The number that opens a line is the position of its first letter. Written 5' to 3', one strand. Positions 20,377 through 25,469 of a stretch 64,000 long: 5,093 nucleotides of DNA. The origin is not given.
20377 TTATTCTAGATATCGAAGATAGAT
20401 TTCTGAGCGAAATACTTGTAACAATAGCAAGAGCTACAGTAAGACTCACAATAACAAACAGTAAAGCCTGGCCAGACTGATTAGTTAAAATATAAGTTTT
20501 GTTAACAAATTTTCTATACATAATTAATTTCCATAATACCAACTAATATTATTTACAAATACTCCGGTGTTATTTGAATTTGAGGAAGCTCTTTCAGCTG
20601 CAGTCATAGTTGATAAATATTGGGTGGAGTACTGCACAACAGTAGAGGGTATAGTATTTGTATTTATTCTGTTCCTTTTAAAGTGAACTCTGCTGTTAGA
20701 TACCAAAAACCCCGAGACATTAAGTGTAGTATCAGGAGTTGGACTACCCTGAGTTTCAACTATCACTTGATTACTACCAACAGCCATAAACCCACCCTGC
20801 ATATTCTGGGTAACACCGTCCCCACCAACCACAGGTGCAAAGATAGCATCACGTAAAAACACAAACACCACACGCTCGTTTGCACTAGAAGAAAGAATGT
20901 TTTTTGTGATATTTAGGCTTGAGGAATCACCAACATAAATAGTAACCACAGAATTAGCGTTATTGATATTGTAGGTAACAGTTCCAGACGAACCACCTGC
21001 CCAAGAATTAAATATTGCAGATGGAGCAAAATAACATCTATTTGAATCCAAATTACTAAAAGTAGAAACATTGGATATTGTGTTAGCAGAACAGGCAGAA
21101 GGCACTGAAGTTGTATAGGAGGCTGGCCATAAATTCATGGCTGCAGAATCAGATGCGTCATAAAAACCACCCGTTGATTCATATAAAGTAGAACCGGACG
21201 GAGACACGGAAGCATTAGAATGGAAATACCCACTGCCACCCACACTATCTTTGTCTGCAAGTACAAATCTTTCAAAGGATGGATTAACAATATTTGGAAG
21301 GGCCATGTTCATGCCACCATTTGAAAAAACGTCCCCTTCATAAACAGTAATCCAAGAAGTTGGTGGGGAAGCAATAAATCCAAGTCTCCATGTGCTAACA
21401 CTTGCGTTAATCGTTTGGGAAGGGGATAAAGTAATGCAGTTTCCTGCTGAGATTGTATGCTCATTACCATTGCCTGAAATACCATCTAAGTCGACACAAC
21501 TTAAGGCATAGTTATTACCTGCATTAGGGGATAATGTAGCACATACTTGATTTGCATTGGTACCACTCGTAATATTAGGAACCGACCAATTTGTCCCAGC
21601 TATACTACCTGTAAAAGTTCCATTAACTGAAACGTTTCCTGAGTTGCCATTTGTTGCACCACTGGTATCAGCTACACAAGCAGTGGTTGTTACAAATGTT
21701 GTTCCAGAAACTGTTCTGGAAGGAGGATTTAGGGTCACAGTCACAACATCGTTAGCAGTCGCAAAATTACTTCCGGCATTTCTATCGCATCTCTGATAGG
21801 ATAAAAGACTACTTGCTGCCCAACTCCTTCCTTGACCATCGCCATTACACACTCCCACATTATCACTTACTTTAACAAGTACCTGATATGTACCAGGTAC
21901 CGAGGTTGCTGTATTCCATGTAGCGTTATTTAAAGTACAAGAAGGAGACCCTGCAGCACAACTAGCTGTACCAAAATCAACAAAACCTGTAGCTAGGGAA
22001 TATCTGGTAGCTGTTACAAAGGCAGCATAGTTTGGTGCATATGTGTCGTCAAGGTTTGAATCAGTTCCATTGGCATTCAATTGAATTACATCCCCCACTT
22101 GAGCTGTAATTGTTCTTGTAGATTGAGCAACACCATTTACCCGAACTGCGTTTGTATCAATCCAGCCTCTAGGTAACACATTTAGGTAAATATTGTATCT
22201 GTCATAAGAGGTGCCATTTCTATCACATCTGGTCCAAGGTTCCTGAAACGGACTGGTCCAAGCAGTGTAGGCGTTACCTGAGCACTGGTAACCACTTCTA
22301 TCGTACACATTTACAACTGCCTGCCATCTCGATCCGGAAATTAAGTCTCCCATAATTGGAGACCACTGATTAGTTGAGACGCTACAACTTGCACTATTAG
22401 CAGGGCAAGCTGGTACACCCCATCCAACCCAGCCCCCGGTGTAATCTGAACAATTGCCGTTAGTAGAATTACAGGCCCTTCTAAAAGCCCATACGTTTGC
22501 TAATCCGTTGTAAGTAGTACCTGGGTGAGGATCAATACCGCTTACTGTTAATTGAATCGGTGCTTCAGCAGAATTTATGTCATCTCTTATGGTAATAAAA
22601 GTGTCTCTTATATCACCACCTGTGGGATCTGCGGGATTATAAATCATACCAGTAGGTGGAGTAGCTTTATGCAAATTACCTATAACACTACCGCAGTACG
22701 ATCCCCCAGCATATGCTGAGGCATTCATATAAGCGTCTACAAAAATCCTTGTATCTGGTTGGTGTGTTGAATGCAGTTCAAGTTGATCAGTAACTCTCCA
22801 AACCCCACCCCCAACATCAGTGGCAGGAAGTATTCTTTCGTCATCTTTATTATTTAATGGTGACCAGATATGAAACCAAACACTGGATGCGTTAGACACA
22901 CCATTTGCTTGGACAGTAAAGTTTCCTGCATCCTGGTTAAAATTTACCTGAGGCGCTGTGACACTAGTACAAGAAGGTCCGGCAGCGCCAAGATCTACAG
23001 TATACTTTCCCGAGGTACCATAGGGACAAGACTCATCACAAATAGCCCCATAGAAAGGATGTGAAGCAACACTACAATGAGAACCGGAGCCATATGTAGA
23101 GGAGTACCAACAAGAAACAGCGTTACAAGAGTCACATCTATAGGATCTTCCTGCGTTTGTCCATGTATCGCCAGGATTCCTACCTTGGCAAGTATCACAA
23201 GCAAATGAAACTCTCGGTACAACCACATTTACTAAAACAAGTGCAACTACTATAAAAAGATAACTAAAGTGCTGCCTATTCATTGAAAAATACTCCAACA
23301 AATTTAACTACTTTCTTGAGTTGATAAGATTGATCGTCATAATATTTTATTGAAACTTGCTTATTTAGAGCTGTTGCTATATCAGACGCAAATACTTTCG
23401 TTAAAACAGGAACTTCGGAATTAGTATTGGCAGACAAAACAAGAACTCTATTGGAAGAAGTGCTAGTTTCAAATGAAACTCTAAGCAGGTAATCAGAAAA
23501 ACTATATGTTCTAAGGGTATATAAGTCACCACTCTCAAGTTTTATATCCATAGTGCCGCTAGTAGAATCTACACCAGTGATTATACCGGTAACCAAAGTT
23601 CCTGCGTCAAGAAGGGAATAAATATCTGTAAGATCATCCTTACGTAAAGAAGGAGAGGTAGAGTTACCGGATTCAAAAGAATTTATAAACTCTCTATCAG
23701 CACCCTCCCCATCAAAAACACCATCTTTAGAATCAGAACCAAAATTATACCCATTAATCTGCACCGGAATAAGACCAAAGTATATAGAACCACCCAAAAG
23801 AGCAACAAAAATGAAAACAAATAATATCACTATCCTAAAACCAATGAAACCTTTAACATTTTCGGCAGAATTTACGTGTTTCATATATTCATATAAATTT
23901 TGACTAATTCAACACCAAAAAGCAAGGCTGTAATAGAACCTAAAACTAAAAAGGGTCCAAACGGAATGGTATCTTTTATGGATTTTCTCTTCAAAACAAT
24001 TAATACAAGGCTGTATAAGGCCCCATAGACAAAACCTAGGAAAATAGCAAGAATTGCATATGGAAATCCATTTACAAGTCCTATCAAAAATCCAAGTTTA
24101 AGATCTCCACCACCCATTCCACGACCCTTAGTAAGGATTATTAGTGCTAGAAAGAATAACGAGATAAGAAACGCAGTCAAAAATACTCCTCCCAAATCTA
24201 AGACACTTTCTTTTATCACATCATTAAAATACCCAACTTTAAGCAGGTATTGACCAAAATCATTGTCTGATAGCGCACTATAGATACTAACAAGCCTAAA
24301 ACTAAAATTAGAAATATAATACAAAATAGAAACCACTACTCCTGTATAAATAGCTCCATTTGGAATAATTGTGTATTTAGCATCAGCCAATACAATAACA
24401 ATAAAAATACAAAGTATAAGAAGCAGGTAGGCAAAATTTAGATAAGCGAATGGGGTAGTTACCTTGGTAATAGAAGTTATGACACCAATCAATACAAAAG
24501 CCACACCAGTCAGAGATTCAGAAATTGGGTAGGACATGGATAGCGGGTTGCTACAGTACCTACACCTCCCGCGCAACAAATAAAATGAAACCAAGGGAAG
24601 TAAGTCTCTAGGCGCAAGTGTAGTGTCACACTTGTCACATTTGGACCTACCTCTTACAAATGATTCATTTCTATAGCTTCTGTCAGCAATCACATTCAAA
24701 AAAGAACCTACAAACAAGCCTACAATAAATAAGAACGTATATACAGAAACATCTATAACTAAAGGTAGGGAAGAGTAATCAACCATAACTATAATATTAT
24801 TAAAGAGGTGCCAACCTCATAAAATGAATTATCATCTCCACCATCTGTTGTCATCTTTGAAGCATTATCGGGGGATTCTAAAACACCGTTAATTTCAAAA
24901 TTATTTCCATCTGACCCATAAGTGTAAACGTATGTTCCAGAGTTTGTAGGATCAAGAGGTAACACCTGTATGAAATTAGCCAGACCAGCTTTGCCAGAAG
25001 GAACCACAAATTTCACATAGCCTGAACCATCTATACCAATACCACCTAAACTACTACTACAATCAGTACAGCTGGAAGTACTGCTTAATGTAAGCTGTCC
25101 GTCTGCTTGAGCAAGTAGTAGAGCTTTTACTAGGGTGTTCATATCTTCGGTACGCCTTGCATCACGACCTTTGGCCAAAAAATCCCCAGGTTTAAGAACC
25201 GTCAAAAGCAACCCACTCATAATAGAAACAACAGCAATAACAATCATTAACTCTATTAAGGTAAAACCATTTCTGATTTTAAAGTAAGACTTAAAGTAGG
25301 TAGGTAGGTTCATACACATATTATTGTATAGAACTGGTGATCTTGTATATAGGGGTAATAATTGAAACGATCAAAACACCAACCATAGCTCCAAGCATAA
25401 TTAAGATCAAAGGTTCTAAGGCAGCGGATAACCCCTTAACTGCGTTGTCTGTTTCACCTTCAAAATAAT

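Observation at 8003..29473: Complete monoderm-style T4P locus (pilB-pilT-pilC-pilD-pilins-pilMNO) with no secretin and an unusually large pilin complement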

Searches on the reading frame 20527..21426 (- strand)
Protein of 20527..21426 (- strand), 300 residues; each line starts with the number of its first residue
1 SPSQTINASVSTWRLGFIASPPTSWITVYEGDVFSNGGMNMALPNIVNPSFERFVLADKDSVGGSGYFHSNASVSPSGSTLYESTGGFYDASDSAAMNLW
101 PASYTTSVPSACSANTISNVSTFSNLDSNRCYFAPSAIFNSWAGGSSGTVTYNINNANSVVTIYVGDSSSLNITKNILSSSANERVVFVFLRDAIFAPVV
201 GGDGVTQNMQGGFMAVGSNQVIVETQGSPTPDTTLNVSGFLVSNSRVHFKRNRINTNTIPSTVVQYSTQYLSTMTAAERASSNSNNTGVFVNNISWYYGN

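Call 44: search_solved_structures(query=A2, max_evalue=1)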
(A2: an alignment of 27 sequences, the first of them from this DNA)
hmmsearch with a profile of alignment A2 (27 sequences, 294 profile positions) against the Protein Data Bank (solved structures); distinct sequences matched with E-value up to 1: 2.
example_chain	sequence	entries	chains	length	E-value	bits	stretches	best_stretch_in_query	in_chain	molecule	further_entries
3ega_A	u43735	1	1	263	0.7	12.5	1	116-209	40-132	Protein pellino homolog 2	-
3egb_A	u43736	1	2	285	0.7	12.5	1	116-209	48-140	Protein pellino homolog 2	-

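Call 52: find_homologous_proteins(query=A2, max_evalue=0.00001)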
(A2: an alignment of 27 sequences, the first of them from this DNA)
Query A2 (27 sequences): 8000 candidates shared short words with the query, none scored E <= 0.00001.

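Call 59: predict_structure(alignment_id=A2)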
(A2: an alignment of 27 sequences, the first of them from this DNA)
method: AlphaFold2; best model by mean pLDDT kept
length: 300 residues; sequences in the alignment: 27
mean_pLDDT: 77.1   pTM: 0.76
mean pLDDT of the five models: 77.1, 74.0, 73.6, 73.3, 73.3
residues with pLDDT >= 90: 100; 70-90: 113; 50-70: 47; < 50: 40
segments of 3 or more residues with pLDDT < 50: 1-21, 93-96, 286-300
pLDDT, mean of each block of 10 residues (from residue 1): 43 41 71 73 76 77 66 66 62 50 69 93 94 96 95 93 91 96 93 95 87 90 90 91 85 80 85 78 54 33
secondary structure, 60 per line:
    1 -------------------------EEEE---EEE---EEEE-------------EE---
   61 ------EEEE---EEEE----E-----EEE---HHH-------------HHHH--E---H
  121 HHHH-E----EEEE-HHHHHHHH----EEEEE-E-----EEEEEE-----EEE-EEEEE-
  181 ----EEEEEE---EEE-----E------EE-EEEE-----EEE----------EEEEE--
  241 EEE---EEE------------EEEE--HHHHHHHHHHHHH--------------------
elements in order: E26-29 E33-35 E39-42 E67-70 E74-77 E88-90 H110-113 H120-124 E131-134 H136-143 E148-152 E160-165 E171-173 E175-179 E185-190 E194-196 E212-215 E221-223 E234-238 E241-243 E247-249 E262-265 H268-280

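Call 73: fold_search(model_id=the predicted structure, library=pdb)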
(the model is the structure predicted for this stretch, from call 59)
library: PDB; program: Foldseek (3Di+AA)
matches with E <= 10: 41; with E <= 0.001: 0
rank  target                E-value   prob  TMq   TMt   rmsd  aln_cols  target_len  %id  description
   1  5uyt_B                4.4e-02  0.85  0.32  0.24   8.3       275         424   10  Crystal structure of ice binding protein from an Antarctic bacterium Flavobacteriaceae (released 2017-10-25)
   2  9lhn_B                1.6e-01  0.28  0.25  0.32  10.6       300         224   12  Crystal structure of Ice binding protein from Candidatus Cryosericum odellii SMC5 (released 2025-09-03)
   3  6qvi_B                2.9e-01  0.66  0.24  0.15   7.5       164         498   12  Crystal structure of competence-associated pilin ComZ from Thermus thermophilus (released 2019-05-29)
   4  9lhr_A                2.9e-01  0.16  0.25  0.31  10.7       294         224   11  Crystal structure of Ice binding protein from Candidatus Cryosericum odellii SMC5 (released 2025-09-03)
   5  6bg8_A                3.3e-01  0.44  0.34  0.41   9.0       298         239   11  Shewanella frigidimarina ice-binding protein_1 DUF3494 Domain (released 2018-03-07)
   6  6eio                  4.6e-01  0.23  0.29  0.37  13.8       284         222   13  Crystal structure of an ice binding protein from an Antarctic Biological Consortium (released 2018-03-28)
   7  4nu3_B                5.9e-01  0.12  0.23  0.28  18.5       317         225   10  Crystal structure of mFfIBP, a capping head region swapped mutant of ice-binding protein (released 2014-04-16)
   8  4nu2                  5.9e-01  0.09  0.18  0.23  12.9       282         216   11  Crystal structure of an ice-binding protein (FfIBP) from the Antarctic bacterium, Flavobacterium frigoris PS1 (released 2014-04-16)
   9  5b5h                  6.2e-01  0.07  0.20  0.24  16.5       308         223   11  Hydrophobic ice-binding site confer hyperactivity on antifreeze protein from a snow mold fungus (released 2016-09-28)
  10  4nu3_A                7.6e-01  0.16  0.26  0.33  19.0       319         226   12  Crystal structure of mFfIBP, a capping head region swapped mutant of ice-binding protein (released 2014-04-16)
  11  5ny0                  9.3e-01  0.08  0.23  0.21  21.5       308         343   12  L. reuters 100-23 SRRP (released 2018-03-21)
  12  9lhr_B                9.8e-01  0.12  0.27  0.34  10.3       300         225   11  Crystal structure of Ice binding protein from Candidatus Cryosericum odellii SMC5 (released 2025-09-03)
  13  7bwx_A                1.8e+00  0.03  0.16  0.20  13.2       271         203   10  Crystal structure of ice-binding protein from an Antarctic ascomycete, Antarctomyces psychrotrophicus. (released 2020-05-27)
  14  8x0z                  2.1e+00  0.07  0.22  0.29  11.7       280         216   12  Crystal structure of A101C/A120C mutant of FfIBP (released 2024-11-13)
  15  1vh4_B                2.5e+00  0.02  0.13  0.10  21.4       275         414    7  Crystal structure of a stabilizer of iron transporter (released 2003-12-30)
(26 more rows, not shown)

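Call 101: fold_search(model_id=the predicted structure, library=viral)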
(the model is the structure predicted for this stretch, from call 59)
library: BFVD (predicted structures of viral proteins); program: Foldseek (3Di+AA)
matches with E <= 10: 103; with E <= 0.001: 0
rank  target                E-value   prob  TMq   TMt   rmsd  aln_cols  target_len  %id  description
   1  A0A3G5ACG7            9.1e-02  0.33  0.26  0.21  17.4       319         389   12  DUF3494 domain-containing protein [Hyperionvirus sp.]
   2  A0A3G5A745            2.3e-01  0.23  0.24  0.27  20.8       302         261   12  DUF3494 domain-containing protein [Hyperionvirus sp.]
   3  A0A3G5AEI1            2.5e-01  0.25  0.29  0.17  16.0       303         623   14  DUF3494 domain-containing protein [Hyperionvirus sp.]
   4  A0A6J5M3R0            4.3e-01  0.08  0.18  0.22  21.1       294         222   12  Curlin associated [uncultured Caudovirales phage]
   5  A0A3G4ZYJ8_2          4.7e-01  0.15  0.16  0.07  11.8       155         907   14  Peptidase S74 domain-containing protein [Gaeavirus sp.]
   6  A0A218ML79            6.0e-01  0.13  0.14  0.13  17.9       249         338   10  Uncharacterized protein [uncultured virus]
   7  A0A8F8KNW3            9.5e-01  0.02  0.11  0.08  24.2       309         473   12  Uncharacterized protein [Clandestinovirus]
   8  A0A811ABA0            1.2e+00  0.08  0.18  0.17   9.5       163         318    8  (no name in the UniProt tables at hand)
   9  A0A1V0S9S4            1.2e+00  0.03  0.17  0.11  24.5       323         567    8  Leucine-rich repeat protein [Catovirus CTV1]
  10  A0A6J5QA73            1.4e+00  0.03  0.13  0.10  12.5       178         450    8  Glycine-rich domain-containing protein [uncultured Caudovirales phage]
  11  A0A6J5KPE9            1.4e+00  0.03  0.16  0.08  19.5       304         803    9  Uncharacterized protein [uncultured Caudovirales phage]
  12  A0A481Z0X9            1.5e+00  0.04  0.13  0.14  17.7       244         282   11  Uncharacterized protein (Fragment) [Marseillevirus LCMAC202]
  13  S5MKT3                1.7e+00  0.06  0.16  0.13  10.9       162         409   12  LEF-7 [Choristoneura rosaceana nucleopolyhedrovirus]
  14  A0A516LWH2            1.9e+00  0.09  0.17  0.26   8.0       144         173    8  (no name in the UniProt tables at hand)
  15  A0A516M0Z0            2.0e+00  0.03  0.17  0.12  25.3       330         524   11  (no name in the UniProt tables at hand)
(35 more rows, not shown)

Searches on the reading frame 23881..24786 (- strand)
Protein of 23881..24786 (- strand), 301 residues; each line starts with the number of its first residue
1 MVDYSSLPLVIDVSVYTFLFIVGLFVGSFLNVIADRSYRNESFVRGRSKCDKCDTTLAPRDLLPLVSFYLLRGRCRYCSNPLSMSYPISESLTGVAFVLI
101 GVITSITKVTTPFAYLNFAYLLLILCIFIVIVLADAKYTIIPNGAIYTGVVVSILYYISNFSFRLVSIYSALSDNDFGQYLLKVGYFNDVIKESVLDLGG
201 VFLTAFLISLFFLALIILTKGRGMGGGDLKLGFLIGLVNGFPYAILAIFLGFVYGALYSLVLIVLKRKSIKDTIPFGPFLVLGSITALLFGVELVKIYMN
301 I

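Call 4: search_protein_families(library=pfam, max_evalue=0.01, proteins=[window:23881-24786:-])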
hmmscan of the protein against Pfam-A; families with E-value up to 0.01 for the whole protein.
window:23881-24786:- (301 aa): 2 families
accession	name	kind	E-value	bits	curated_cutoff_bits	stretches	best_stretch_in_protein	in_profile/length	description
PF06750.18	A24_N_bact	-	4.6e-27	94.4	23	1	21-101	1-81/84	Bacterial Peptidase A24 N-terminal domain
PF01478.23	Peptidase_A24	-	5.8e-06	27.1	26.5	1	122-260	1-104/104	Type IV leader peptidase family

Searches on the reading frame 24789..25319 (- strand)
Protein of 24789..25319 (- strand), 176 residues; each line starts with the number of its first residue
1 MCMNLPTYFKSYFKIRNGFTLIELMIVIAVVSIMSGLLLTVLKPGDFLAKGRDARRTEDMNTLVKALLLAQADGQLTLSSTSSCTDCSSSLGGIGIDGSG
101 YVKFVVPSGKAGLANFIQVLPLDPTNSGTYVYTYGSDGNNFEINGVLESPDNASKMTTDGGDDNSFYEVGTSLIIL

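Call 4: search_protein_families(library=pfam, max_evalue=0.01, proteins=[window:24789-25319:-])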
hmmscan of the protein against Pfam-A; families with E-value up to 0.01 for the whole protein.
window:24789-25319:- (176 aa): 1 family
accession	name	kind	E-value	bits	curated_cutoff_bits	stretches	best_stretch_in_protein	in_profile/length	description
PF07963.17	N_methyl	-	2.2e-07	30.6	21.2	1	16-38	4-26/27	Prokaryotic N-terminal methylation motif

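Call 58: search_protein_families(library=ncbifam, max_evalue=0.01, proteins=[window:24789-25319:-])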
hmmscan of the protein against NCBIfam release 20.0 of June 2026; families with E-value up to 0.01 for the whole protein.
window:24789-25319:- (176 aa): 11 families
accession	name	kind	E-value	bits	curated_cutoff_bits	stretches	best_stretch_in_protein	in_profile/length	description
TIGR02532.1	IV_pilin_GFxxxE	domain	8.7e-08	31.7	16.3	1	16-38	1-23/24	prepilin-type N-terminal cleavage/methylation domain-containing protein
TIGR01708.2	typeII_sec_gspH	equivalog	1.1e-06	28.7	80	1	17-43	2-28/169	type II secretion system minor pseudopilin GspH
NF007862.0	PRK10574.1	equivalog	6e-05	23.2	138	1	16-39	4-27/145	prepilin peptidase-dependent pilin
NF041775.1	typeIV_PilA_Myxo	equivalog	6.4e-05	23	400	1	12-71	5-59/214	type IV pilin protein PilA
TIGR01710.1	typeII_sec_gspG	equivalog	7.5e-05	22.8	88.85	1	18-71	2-53/134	type II secretion system major pseudopilin GspG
NF040999.1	pilin_ComGC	equivalog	0.00012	22.2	75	1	17-41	2-24/84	competence type IV pilus major pilin ComGC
NF040982.1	ComGD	equivalog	0.00059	20.3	70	1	17-44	2-28/139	competence type IV pilus minor pilin ComGD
NF041013.1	T4P_ComGE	equivalog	0.00093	19.2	49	1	17-42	4-29/83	competence type IV pilus minor pilin ComGE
NF007800.0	PRK10506.1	equivalog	0.0018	18.1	158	1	14-36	6-28/163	prepilin peptidase-dependent protein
TIGR02596.1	TIGR02596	subfamily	0.0032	17.5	70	1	19-40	1-22/196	Verru_Chthon cassette protein D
NF041002.1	pilin_ComGF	equivalog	0.01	16.1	80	0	17-43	2-28/139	competence type IV pilus minor pilin ComGF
